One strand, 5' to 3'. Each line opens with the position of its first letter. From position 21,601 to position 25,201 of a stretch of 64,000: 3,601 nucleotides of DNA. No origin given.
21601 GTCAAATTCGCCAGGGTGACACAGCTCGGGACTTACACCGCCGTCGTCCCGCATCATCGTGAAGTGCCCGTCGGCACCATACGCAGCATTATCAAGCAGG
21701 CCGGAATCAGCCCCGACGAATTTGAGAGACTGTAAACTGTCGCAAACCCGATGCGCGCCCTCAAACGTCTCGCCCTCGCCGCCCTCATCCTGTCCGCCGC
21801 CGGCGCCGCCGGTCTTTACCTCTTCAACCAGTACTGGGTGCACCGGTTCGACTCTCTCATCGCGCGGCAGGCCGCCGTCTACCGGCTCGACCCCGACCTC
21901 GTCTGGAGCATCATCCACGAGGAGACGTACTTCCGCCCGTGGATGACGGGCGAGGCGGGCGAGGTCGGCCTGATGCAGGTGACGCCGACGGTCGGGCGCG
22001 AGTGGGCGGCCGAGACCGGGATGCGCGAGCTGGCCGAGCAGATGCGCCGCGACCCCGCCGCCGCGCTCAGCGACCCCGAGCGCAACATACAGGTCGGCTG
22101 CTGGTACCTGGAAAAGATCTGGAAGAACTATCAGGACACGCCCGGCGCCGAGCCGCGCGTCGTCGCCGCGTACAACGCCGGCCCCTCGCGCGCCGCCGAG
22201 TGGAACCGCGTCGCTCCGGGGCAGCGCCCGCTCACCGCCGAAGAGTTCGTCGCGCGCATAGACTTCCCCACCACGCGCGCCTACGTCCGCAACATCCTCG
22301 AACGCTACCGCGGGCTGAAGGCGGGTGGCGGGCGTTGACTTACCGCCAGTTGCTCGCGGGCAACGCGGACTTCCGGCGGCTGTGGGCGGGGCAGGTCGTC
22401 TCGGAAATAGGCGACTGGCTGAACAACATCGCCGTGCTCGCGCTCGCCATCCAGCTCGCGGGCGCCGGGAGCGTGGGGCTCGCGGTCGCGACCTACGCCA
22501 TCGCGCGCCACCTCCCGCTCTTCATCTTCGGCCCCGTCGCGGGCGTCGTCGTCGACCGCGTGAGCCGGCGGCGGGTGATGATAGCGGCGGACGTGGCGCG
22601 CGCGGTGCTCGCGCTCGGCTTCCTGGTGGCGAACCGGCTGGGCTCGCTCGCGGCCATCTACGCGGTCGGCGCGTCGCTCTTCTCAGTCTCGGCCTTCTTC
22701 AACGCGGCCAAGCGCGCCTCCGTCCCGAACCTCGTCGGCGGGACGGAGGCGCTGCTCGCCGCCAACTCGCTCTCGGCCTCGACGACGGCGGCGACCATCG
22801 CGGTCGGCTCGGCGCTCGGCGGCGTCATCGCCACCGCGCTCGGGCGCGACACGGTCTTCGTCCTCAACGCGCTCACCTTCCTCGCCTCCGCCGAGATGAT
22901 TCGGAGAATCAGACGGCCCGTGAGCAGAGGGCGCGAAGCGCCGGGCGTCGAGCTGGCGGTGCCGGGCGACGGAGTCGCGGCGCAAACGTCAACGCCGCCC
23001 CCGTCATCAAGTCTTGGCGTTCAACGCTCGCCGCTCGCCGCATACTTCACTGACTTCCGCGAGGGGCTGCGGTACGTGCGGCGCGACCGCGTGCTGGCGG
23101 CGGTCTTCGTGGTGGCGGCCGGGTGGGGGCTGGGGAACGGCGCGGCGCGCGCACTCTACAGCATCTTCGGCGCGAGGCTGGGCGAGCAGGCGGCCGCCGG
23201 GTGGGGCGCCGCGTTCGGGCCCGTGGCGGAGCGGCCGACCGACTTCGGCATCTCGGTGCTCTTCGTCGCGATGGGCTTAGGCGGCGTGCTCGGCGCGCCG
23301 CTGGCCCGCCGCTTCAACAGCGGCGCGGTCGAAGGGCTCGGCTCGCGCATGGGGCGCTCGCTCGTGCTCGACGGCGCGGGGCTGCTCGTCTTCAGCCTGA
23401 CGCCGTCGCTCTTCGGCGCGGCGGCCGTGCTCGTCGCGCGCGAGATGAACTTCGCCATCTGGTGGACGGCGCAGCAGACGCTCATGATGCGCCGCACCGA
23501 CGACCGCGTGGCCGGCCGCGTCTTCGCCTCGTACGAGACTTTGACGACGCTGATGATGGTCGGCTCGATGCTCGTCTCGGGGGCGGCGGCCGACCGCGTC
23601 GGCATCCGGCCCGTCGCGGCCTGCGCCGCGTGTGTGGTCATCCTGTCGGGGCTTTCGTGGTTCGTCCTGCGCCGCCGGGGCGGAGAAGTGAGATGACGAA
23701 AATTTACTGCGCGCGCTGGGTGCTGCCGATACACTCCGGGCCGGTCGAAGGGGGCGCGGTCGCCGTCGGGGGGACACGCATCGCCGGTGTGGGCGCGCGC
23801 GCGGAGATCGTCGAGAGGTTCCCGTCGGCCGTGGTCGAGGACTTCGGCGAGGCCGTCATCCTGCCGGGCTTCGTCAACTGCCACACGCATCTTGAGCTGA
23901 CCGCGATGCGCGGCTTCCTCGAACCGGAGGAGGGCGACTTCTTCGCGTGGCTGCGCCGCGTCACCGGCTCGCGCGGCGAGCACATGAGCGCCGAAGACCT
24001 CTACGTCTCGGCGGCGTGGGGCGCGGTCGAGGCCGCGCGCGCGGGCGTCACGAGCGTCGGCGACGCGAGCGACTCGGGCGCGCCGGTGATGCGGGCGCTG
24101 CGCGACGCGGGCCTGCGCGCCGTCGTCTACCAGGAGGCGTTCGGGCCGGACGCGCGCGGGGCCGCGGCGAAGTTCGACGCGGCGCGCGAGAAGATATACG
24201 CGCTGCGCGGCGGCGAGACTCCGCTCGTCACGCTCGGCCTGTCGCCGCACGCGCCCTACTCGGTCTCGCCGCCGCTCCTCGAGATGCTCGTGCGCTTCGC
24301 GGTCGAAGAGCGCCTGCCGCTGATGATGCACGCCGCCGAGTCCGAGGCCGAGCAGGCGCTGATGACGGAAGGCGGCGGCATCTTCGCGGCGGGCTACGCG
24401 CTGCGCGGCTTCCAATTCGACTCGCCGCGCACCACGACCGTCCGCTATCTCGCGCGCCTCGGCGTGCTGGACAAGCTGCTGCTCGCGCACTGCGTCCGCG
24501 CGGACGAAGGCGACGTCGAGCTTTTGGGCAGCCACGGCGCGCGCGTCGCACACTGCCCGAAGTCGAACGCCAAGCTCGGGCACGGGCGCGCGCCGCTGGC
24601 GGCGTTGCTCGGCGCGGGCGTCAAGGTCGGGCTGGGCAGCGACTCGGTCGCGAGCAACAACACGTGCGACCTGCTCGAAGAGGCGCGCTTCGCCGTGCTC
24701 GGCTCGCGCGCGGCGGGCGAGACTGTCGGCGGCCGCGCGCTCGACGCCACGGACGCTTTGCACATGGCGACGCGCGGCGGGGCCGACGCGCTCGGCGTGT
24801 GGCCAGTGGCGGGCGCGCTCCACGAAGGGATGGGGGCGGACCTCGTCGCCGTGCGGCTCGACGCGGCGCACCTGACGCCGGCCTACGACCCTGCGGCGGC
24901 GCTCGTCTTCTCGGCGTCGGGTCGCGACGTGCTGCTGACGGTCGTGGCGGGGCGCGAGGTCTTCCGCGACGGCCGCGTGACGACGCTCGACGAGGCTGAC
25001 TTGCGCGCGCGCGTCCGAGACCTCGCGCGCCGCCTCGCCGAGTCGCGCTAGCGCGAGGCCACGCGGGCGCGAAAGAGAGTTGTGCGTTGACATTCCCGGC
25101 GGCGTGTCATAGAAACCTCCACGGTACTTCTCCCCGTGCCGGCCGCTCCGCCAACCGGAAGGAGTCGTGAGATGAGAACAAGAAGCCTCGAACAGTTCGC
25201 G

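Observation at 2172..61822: Palindromes built from tandem 7-nt units fill most of the longer intergenic gaps (14 loci, about 8 heptamer families)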

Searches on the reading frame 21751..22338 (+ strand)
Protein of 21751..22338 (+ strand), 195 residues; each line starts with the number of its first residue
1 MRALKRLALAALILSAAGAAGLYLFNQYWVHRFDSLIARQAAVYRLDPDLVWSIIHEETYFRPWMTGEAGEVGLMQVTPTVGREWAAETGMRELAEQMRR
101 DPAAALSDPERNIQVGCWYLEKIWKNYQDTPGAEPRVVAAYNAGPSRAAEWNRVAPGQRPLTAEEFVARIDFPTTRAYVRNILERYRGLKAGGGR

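Call 63: search_protein_families(library=pfam, proteins=[window:21751-22338:+], max_evalue=0.01)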
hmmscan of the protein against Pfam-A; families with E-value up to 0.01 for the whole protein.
window:21751-22338:+ (195 aa): 1 family
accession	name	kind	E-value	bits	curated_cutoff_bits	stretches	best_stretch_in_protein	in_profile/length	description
PF01464.25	SLT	-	4.1e-18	65.5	21.3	1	36-154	2-107/117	Transglycosylase SLT domain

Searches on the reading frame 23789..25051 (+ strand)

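Call 72: search_protein_families(library=pfam, proteins=[window:23789-25051:+], max_evalue=0.001)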
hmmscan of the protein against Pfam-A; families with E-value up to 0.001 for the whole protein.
window:23789-25051:+ (420 aa): 2 families
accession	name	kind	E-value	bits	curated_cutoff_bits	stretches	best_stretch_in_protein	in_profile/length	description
PF01979.26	Amidohydro_1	-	6.9e-56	190.4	25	1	23-391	1-345/345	Amidohydrolase family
PF07969.17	Amidohydro_3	-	1.6e-16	61.3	29.7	1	65-392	152-472/472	Amidohydrolase family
